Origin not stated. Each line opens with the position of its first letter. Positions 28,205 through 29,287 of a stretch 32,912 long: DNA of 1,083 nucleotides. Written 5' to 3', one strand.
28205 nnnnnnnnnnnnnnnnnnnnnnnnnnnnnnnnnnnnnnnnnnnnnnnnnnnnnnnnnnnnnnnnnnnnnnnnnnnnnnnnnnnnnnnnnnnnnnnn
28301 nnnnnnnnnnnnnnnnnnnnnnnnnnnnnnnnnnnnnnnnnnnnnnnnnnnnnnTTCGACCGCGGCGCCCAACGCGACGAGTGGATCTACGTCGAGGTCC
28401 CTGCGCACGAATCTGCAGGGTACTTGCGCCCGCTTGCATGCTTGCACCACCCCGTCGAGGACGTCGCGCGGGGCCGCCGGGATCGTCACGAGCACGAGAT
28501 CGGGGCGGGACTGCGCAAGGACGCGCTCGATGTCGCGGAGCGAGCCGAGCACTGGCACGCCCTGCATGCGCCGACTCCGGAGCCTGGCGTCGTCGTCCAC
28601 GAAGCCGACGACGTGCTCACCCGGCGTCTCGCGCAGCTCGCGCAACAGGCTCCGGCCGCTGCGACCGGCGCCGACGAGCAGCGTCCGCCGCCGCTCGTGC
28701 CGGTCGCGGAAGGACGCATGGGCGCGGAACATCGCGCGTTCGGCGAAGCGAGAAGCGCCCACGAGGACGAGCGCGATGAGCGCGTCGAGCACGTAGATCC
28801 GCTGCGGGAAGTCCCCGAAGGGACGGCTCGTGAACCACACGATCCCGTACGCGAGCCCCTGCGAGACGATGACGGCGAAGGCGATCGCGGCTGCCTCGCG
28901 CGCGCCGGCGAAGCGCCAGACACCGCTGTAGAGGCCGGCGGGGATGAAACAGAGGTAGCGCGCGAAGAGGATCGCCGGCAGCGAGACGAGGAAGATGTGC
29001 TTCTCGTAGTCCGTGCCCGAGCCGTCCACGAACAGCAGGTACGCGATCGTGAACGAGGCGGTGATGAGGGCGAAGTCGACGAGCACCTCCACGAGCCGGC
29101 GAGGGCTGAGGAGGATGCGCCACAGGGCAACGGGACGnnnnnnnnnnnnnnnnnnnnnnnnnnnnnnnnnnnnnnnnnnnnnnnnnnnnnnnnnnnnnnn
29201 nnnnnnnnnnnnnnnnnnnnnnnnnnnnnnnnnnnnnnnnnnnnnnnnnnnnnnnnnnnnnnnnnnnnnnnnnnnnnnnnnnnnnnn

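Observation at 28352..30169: WecA-family transferase fused to the accessory module normally found at the N-terminus of WbaP/CapD proteins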

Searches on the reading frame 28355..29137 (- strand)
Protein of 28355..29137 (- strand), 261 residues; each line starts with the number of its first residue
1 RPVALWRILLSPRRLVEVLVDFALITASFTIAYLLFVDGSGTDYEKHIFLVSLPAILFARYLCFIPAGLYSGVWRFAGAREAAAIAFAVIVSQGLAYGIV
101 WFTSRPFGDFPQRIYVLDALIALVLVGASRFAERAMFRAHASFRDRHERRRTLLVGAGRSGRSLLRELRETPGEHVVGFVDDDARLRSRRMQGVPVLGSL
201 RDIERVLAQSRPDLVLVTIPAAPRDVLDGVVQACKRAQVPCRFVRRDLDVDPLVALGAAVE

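Call 47: search_dna_similar(query=window:28355-29137:-, collection=plasmids, mode=protein, max_evalue=0.001, max_rows=40)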
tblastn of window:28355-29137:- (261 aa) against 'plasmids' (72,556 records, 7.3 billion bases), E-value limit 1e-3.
Records with a match: 18; places in all: 18; records where one place covers at least 80% of the query: 3.
Best place of each record, by identity: <60% 18.
By first word of the organism name: Rhizobium 3; Sphingobium 3; Enterococcus 3; Lactiplantibacillus 2; Bacillus 2; Cetobacterium 2; Priestia 1; Deinococcus 1; Legionella 1.
By predicted mobility (MOB-suite, as given by PLSDB): non-mobilizable 10; mobilizable 5; conjugative 3.
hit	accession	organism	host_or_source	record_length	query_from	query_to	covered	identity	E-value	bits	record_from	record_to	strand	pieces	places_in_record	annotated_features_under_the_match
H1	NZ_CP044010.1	Rhizobium sp. BG6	Prosopis cineraria,pure bacterial ...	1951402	7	244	91%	30.5%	3e-4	49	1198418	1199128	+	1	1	none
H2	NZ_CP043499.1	Rhizobium grahamii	Prosopis cineraria,pure bacterial ...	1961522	7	244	91%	30.5%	3e-4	49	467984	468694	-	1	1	none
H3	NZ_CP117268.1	Rhizobium rhododendri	Rhododendron sp.,pure bacterial ...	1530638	13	242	88%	29.5%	7e-7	57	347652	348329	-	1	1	record has no annotation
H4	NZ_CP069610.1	Priestia megaterium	Homo sapiens,Pure culture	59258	44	244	77%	24.6%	4e-6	55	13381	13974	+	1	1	nucleoside-diphosphate sugar epimerase/dehydratase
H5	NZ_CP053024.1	Sphingobium yanoikuyae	whole organism,River sediment ...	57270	108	244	52%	33.8%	2e-4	50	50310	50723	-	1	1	nucleoside-diphosphate sugar epimerase/dehydratase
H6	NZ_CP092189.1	Deinococcus sp. KNUC1210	Setaria viridis,cell ...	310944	110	242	51%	30.9%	8e-5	51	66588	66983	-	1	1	nucleoside-diphosphate sugar epimerase/dehydratase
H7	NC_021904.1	Lactiplantibacillus plantarum ZJ316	Homo sapiens,healthy newborn fecal ...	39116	110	242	51%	30.0%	8e-4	48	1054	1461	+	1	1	nucleoside-diphosphate sugar epimerase/dehydratase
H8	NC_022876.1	Bacillus thuringiensis YBT-1518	-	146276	113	244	51%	30.2%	2e-9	65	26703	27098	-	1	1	nucleoside-diphosphate sugar epimerase/dehydratase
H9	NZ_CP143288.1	Lactiplantibacillus plantarum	cell culture,Chinese fermented cereal ...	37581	110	242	51%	29.4%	8e-4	48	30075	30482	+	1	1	nucleoside-diphosphate sugar epimerase/dehydratase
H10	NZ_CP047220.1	Sphingobium yanoikuyae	cell culture,sludge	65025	140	244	40%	37.1%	5e-4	49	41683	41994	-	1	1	nucleoside-diphosphate sugar epimerase/dehydratase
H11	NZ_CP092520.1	Cetobacterium somerae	Danio rerio,tissue sample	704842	95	244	57%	25.5%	2e-5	53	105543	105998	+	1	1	nucleoside-diphosphate sugar epimerase/dehydratase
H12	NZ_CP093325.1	Bacillus sp. N5-665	whole organism,peat soil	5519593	109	244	52%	26.8%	5e-7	58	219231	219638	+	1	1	none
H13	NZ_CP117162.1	Sphingobium sp. AntQ-1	Genomic DNA,PAH-contaminated soil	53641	140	224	33%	42.4%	7e-4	48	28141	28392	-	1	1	nucleoside-diphosphate sugar epimerase/dehydratase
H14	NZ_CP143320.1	Cetobacterium somerae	intestine of Yellow Catfish,pure culture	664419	99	244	56%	22.9%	4e-7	58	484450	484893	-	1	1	nucleoside-diphosphate sugar epimerase/dehydratase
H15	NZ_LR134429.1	Legionella adelaidensis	environmental,Cooling tower water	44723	150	242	36%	34.4%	2e-5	53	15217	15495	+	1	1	nucleoside-diphosphate sugar epimerase/dehydratase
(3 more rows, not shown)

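Call 48: get_annotated_region(hit=H3, flank=4000)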
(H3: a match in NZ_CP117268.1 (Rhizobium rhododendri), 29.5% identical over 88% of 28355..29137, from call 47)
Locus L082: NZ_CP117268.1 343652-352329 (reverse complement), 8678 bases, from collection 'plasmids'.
description: Rhizobium rhododendri strain rho-6.2 plasmid unnamed1, complete sequence
organism: Rhizobium rhododendri (NCBI taxid 2506430)
taxonomy: Bacteria; Pseudomonadota; Alphaproteobacteria; Hyphomicrobiales; Rhizobiaceae; Rhizobium; Rhizobium rhododendri
host: -; source: Rhododendron sp.,pure bacterial culture,Aerial tumor; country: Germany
typing (MOB-suite, as given by PLSDB): non-mobilizable; mating-pair formation MPF_T
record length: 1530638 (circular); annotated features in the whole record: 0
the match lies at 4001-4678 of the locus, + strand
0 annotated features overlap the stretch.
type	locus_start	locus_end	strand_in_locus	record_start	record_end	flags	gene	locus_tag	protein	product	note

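Call 49: get_annotated_region(hit=H1, flank=4000)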
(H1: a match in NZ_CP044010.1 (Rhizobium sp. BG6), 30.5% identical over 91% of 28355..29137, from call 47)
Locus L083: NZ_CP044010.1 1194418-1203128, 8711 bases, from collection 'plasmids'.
description: Rhizobium sp. BG6 plasmid pRPC, complete sequence
organism: Rhizobium sp. BG6 (NCBI taxid 2613771)
taxonomy: Bacteria; Pseudomonadota; Alphaproteobacteria; Hyphomicrobiales; Rhizobiaceae; Rhizobium; Rhizobium sp. BG6
host: -; source: Prosopis cineraria,pure bacterial culture,nodule; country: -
typing (MOB-suite, as given by PLSDB): non-mobilizable
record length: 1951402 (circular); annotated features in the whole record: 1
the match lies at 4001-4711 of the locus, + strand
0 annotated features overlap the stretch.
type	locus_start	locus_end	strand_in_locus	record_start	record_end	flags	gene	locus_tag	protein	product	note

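Call 52: search_protein_families(library=pfam, proteins=[L082:3869-5893:+, L083:3983-5893:+, L083:2632-3987:+, L082:2935-3576:+, L083:5931-6860:+, L082:5915-6823:+], max_evalue=0.001)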
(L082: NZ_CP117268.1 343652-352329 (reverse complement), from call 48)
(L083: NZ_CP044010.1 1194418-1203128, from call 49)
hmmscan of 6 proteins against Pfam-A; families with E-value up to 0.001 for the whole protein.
L082:3869-5893:+ (675 aa): 6 families
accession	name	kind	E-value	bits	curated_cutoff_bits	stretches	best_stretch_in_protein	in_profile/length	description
PF02719.21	Polysacc_synt_2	-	5.2e-120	400.5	20.2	1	318-616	1-292/293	Polysaccharide biosynthesis protein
PF01370.27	Epimerase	-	1.6e-15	57.6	20.9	1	318-516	1-203/240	NAD dependent epimerase/dehydratase family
PF04321.23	RmlD_sub_bind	-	9.8e-11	41.7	27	1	318-448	3-103/287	RmlD substrate binding domain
PF16363.11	GDP_Man_Dehyd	-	4.6e-10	39.9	27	1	319-447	1-130/332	GDP-mannose 4,6 dehydratase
PF13727.12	CoA_binding_3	-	2.4e-06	28.1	25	1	152-273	57-175/175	CoA-binding domain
PF01073.25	3Beta_HSD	-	9.3e-05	22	22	1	319-452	1-122/280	3-beta hydroxysteroid dehydrogenase/isomerase family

L083:3983-5893:+ (637 aa): 7 families
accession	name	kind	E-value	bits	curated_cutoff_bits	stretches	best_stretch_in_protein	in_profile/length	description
PF02719.21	Polysacc_synt_2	-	2.7e-118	394.9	20.2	1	289-579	1-291/293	Polysaccharide biosynthesis protein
PF01370.27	Epimerase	-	1.1e-20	74.5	20.9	1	289-503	1-227/240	NAD dependent epimerase/dehydratase family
PF04321.23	RmlD_sub_bind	-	6.7e-13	48.8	27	1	289-460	3-156/287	RmlD substrate binding domain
PF16363.11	GDP_Man_Dehyd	-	1.5e-12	48.1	27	1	290-415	1-130/332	GDP-mannose 4,6 dehydratase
PF01073.25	3Beta_HSD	-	2.2e-06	27.3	22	1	290-421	1-123/280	3-beta hydroxysteroid dehydrogenase/isomerase family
PF13727.12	CoA_binding_3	-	3.3e-05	24.4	25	1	131-244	61-175/175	CoA-binding domain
PF00106.31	adh_short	-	0.00032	20.7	26.6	1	287-361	1-70/195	short chain dehydrogenase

L083:2632-3987:+ (452 aa): 1 family
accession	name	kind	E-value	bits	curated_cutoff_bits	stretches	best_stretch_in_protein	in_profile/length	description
PF04932.20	Wzy_C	-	1.6e-18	67.3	31.7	1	191-357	2-149/149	O-Antigen ligase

L082:2935-3576:+ (214 aa): 1 family
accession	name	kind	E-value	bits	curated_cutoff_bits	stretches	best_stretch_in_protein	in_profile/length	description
PF00239.26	Resolvase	-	5.6e-10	39.9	23.3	1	24-162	18-144/145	Resolvase, N terminal domain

L083:5931-6860:+ (310 aa): 8 families
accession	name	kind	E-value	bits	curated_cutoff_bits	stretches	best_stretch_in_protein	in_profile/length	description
PF01370.27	Epimerase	-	1.6e-30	106.7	20.9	1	3-212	2-227/240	NAD dependent epimerase/dehydratase family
PF01073.25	3Beta_HSD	-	7.4e-23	81.4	22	1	38-210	49-229/280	3-beta hydroxysteroid dehydrogenase/isomerase family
PF04321.23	RmlD_sub_bind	-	3.4e-17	62.9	27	1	3-185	4-173/287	RmlD substrate binding domain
PF07993.18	NAD_binding_4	-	4.6e-13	49.3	20.1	1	46-176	79-220/258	Male sterility protein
PF16363.11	GDP_Man_Dehyd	-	1.7e-11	44.6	27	1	3-159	1-179/332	GDP-mannose 4,6 dehydratase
PF13460.12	NAD_binding_10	-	2.4e-11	44.3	27.2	1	6-166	1-149/184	NAD(P)H-binding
PF02719.21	Polysacc_synt_2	-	1.3e-08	34.8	20.2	1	40-238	60-244/293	Polysaccharide biosynthesis protein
PF05368.20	NmrA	-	0.00022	21.3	27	0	3-114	6-114/298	NmrA-like family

L082:5915-6823:+ (303 aa): 0 families

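Call 57: search_solved_structures(query=A4, max_evalue=1, show_alignments=3)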
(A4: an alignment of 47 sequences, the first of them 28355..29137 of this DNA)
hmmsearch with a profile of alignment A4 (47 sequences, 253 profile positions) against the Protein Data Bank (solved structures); distinct sequences matched with E-value up to 1: 36.
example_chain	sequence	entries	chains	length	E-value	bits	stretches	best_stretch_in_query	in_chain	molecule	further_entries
3nkl_A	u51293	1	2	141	2.5e-17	66.3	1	146-243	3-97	UDP-D-quinovosamine 4-dehydrogenase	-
5zz5_A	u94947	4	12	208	9.5e-08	34.9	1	145-234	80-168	Redox-sensing transcriptional repressor Rex | Redox-sensing transcriptional repressor Rex 1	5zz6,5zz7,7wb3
9s7s_A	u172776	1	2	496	3e-07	33.3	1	19-225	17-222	UDP-Gal::undecaprenolphosphate Gal-1-P transferase WbaP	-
9s8l_A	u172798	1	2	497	3e-07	33.3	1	19-225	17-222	UDP-Gal::undecaprenolphosphate Gal-1-P transferase WbaP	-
30us_A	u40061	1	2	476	3e-07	33.3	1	19-225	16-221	UDP-Gal::undecaprenolphosphate Gal-1-P transferase WbaP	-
30wc_A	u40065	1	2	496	3.3e-07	33.1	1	19-225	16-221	Undecaprenyl-phosphate galactose phosphotransferase WbaP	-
3keo_A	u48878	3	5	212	0.00043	22.9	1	136-235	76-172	Redox-sensing transcriptional repressor rex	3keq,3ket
8t53_A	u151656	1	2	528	0.00048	22.8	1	85-216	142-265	Undecaprenyl-phosphate galactose phosphotransferase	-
7txp_A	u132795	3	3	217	0.0017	21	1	149-207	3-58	VioB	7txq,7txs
3wg9_A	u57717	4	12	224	0.0035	19.9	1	146-227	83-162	Redox-sensing transcriptional repressor rex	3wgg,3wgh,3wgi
4j9u_E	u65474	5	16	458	0.0037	19.9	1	122-227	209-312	Potassium uptake protein TrkA | Potassium transporter peripheral membrane component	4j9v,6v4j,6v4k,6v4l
7xdu_A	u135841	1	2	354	0.0048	19.5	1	143-200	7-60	4-hydroxy-tetrahydrodipicolinate reductase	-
4g65_A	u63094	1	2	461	0.007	18.9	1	122-226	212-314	Trk system potassium uptake protein trkA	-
5na4_A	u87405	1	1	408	0.017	17.7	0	142-184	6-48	NADH dehydrogenase-like protein SAOUHSC_00878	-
2o05_A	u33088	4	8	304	0.037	16.6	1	142-197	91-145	Spermidine synthase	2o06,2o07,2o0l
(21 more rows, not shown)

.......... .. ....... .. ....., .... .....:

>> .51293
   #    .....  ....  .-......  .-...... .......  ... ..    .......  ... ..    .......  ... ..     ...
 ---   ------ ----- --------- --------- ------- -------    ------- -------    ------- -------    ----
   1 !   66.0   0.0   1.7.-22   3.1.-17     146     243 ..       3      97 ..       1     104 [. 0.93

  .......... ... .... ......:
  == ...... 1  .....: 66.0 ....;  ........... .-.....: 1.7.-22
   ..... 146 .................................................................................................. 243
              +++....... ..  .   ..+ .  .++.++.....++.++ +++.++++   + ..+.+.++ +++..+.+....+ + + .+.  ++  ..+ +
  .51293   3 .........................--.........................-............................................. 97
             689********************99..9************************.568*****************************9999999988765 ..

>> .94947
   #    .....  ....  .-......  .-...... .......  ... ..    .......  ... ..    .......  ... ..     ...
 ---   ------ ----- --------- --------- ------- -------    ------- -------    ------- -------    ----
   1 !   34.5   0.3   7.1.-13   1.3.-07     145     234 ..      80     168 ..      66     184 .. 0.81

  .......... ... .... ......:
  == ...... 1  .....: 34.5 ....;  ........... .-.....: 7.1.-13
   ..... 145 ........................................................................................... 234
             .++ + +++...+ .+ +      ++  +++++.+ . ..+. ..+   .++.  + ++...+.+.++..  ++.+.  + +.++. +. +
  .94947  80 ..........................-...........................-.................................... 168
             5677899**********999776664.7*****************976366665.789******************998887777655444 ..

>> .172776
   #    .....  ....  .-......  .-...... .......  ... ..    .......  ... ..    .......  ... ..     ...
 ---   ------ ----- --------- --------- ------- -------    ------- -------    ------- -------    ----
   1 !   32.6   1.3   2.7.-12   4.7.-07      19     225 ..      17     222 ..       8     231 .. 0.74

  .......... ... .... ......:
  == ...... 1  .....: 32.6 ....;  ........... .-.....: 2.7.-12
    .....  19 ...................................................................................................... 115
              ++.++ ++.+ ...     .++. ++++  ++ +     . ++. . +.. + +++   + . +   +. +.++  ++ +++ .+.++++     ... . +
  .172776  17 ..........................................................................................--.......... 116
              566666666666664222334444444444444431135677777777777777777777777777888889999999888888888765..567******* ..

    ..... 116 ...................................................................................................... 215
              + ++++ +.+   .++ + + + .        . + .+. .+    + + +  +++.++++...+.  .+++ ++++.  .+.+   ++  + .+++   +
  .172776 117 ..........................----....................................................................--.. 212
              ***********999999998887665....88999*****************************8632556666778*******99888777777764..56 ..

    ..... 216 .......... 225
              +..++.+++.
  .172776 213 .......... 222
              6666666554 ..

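Call 65: search_protein_families(library=ncbifam, proteins=[L083:3983-5893:+], max_evalue=1)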
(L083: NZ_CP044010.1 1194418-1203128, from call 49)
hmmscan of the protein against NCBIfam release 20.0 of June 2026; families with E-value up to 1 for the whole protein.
L083:3983-5893:+ (637 aa): 66 families (the best 25 are shown)
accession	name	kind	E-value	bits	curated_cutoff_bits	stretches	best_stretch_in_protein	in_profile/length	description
TIGR03589.1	PseB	equivalog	5e-52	176.9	407.75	1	286-571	4-270/324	UDP-N-acetylglucosamine 4,6-dehydratase (inverting)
TIGR04130.1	FnlA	equivalog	1.7e-40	139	730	1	285-565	3-267/337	UDP-N-acetylglucosamine 4,6-dehydratase/5-epimerase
TIGR03025.1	EPS_sugtrans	subfamily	3.2e-20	72.8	295.55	1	23-263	2-241/445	exopolysaccharide biosynthesis polyprenyl glycosylphosphotransferase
TIGR03023.1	WcaJ_sugtrans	equivalog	3.1e-16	59.7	410.75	1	23-263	2-246/453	undecaprenyl-phosphate glucose phosphotransferase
TIGR01179.1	galE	equivalog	6.2e-14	51.6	262.3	1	289-459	2-180/332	UDP-glucose 4-epimerase GalE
TIGR01181.1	dTDP_gluc_dehyt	equivalog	3.2e-12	46.2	365.1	1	289-416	2-127/321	dTDP-glucose 4,6-dehydratase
NF007582.0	PRK10217.1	equivalog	5.4e-12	45.5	698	1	287-403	2-114/355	dTDP-glucose 4,6-dehydratase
NF007490.0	PRK10084.1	subfamily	4.7e-11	42.3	649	1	289-401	3-111/361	dTDP-glucose 4,6-dehydratase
TIGR04180.1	EDH_00030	hypoth_equivalog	7.3e-11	41.7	475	1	289-416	1-123/297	NAD-dependent 4,6-dehydratase LegB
TIGR01214.1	rmlD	equivalog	1.1e-09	37.8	224.05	1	289-415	2-101/285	dTDP-4-dehydrorhamnose reductase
TIGR03022.1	WbaP_sugtrans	subfamily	4.7e-08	32.7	403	1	24-250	5-229/456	undecaprenyl-phosphate galactose phosphotransferase WbaP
TIGR02622.1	CDP_4_6_dhtase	equivalog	1.4e-07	31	278.45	1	286-420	4-135/352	CDP-glucose 4,6-dehydratase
NF007956.0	PRK10675.1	subfamily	6.6e-07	28.8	394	1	289-414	3-124/338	UDP-glucose 4-epimerase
TIGR03570.1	NeuD_NnaD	subfamily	1.6e-06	27.9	160.8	1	152-243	2-89/202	NeuD/PglB/VioB family sugar acetyltransferase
NF004526.0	PRK05872.1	subfamily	9.9e-06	24.8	276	1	282-354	6-72/297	short-chain dehydrogenase/reductase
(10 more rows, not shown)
